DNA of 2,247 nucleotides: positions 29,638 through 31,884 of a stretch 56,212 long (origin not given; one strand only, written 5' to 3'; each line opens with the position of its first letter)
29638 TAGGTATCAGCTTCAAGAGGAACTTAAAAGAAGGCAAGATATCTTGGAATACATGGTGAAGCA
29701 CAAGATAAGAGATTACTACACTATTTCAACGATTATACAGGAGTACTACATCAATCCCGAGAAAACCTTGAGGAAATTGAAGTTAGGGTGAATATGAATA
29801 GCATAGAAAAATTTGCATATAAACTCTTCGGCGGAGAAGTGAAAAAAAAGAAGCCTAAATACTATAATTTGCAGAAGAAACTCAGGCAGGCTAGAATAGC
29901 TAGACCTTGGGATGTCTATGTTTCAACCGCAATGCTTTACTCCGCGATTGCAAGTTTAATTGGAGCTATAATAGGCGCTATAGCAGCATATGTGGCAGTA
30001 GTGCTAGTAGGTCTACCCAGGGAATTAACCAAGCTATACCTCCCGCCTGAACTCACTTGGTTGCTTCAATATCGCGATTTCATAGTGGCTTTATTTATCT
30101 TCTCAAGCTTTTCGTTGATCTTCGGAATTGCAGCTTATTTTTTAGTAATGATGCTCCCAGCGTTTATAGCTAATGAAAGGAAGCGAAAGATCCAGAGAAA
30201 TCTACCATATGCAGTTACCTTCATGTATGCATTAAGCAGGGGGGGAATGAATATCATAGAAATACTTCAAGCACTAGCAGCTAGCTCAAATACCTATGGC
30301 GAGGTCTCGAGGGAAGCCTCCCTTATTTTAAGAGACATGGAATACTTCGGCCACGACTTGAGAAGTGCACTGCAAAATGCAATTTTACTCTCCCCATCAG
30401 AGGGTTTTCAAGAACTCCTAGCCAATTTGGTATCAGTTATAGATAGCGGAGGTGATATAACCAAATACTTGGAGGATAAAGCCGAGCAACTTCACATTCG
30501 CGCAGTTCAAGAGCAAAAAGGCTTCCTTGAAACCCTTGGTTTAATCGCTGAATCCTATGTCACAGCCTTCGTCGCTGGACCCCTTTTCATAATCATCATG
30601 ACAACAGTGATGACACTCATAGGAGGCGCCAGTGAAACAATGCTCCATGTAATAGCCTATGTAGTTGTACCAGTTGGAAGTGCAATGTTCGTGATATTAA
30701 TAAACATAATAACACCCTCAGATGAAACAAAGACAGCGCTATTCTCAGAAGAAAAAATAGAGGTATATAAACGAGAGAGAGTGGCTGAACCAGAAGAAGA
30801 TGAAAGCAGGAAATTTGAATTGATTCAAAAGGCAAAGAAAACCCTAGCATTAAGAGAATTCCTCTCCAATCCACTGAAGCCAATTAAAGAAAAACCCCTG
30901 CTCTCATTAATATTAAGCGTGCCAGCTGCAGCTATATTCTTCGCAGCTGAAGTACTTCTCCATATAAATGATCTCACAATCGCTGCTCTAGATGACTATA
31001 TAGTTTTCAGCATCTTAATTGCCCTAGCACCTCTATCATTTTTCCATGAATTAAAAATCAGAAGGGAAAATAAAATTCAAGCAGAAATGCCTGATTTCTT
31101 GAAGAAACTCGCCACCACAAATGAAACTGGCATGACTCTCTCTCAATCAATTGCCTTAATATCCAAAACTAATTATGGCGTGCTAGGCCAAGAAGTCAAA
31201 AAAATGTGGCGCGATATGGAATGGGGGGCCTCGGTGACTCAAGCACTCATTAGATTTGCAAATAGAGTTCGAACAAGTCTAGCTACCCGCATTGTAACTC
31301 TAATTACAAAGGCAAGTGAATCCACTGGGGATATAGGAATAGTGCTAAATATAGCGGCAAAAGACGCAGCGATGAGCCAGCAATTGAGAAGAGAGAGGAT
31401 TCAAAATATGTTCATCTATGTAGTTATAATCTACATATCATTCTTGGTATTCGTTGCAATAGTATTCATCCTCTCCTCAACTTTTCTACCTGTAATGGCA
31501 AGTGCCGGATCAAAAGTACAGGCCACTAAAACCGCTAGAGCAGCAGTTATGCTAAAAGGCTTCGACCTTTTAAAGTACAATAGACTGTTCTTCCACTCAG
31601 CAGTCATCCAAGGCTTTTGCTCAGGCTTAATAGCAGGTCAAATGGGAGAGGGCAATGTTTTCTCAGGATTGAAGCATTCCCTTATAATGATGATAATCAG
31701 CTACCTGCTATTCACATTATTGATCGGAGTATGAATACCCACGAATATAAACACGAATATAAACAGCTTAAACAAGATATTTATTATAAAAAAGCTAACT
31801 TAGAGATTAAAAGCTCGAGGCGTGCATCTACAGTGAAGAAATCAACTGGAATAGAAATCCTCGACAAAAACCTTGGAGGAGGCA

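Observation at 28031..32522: Stand-alone trio of secretion ATPase, platform protein and P-loop-less KaiC/ArlH-like protein, with no filament genes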

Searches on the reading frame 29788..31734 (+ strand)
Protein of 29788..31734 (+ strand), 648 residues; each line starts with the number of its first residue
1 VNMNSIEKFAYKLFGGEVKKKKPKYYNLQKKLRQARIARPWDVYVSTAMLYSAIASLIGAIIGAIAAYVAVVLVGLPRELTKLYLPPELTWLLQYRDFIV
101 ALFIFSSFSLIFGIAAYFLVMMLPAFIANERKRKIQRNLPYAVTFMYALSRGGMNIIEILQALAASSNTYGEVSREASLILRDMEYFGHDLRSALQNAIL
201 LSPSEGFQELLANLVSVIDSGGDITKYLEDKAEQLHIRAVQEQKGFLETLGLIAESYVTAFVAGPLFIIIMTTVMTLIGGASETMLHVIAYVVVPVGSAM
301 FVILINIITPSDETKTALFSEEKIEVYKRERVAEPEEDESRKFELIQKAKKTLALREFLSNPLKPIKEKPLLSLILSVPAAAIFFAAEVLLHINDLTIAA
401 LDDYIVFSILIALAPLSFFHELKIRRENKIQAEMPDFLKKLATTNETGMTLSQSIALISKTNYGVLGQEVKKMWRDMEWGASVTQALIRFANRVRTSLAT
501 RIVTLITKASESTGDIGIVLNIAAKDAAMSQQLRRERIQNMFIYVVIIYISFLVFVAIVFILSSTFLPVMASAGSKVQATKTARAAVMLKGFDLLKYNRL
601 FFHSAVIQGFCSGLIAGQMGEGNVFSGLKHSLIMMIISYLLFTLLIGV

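Call 3: search_protein_families(library=pfam, proteins=[window:29788-31734:+], max_evalue=1)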
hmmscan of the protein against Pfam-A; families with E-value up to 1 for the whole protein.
window:29788-31734:+ (648 aa): 2 families
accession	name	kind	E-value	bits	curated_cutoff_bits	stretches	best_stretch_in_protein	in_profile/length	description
PF00482.28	T2SSF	-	1.4e-33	116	25.2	2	437-562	1-123/125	Type II secretion system (T2SS), protein F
PF15872.10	SRTM1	-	0.079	13.6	27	1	509-577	6-73/103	Serine-rich and transmembrane domain-containing protein 1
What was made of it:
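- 29788..31734 (+): PilC/TadC-type polytopic platform protein with two T2SSF repeats, 648 aa from GTG 29788. The alternative start ATG 29794 gives 646 aa. Pfam T2SSF 1.4e-33 in 2 stretches (call 3).
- Checked: Two T2SSF stretches (call 3).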

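Call 4: search_protein_families(library=ncbifam, proteins=[window:29788-31734:+], max_evalue=1)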
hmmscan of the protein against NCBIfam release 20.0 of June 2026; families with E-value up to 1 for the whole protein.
window:29788-31734:+ (648 aa): 9 families
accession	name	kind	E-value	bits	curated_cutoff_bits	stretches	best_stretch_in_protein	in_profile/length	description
NF004704.2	PRK06041.1-2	equivalog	2e-29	102.7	550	2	103-313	43-251/555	archaellar assembly protein ArlJ/FlaJ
NF046075.1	UpsF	equivalog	2.5e-22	79.3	400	2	100-313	46-254/484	membrane pilin protein UpsF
NF004705.1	PRK06041.1-3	equivalog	6.2e-18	65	400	2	134-316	2-180/465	archaellar assembly protein ArlJ/FlaJ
NF004703.2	PRK06041.1-1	equivalog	9.2e-13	47.3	570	2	391-583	241-441/525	archaellar assembly protein ArlJ/FlaJ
NF053673.1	bindosome_BasF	exception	1e-12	47.4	1300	1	102-304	165-363/656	bindosome assembly system membrane anchoring protein BasF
NF007861.0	PRK10573.1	equivalog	1.2e-06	27.9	401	1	413-567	40-190/401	protein transport protein HofC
NF040851.1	tran_reg_TrmB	equivalog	0.011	14.9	600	1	183-238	120-175/338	HTH-type sugar-sensing transcriptional regulator TrmB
TIGR01294.1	P_lamban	equivalog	0.021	14.5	72.85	1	529-562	20-52/52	phospholamban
TIGR01495.1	ETRAMP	paralog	0.31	11.1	32.75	0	46-65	49-68/85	ETRAMP family protein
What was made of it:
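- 29788..31734 (+): Best ArlJ equivalog 102.7 bits against a 550 cut-off; UpsF 79 against 400 (call 4).
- On Archaellum platform ArlJ (FlaJ): Best ArlJ model 102.7 bits against a 550-bit cut-off (call 4).
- The best ArlJ model scores 103 bits on the platform against a 550-bit cut-off (call 4).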
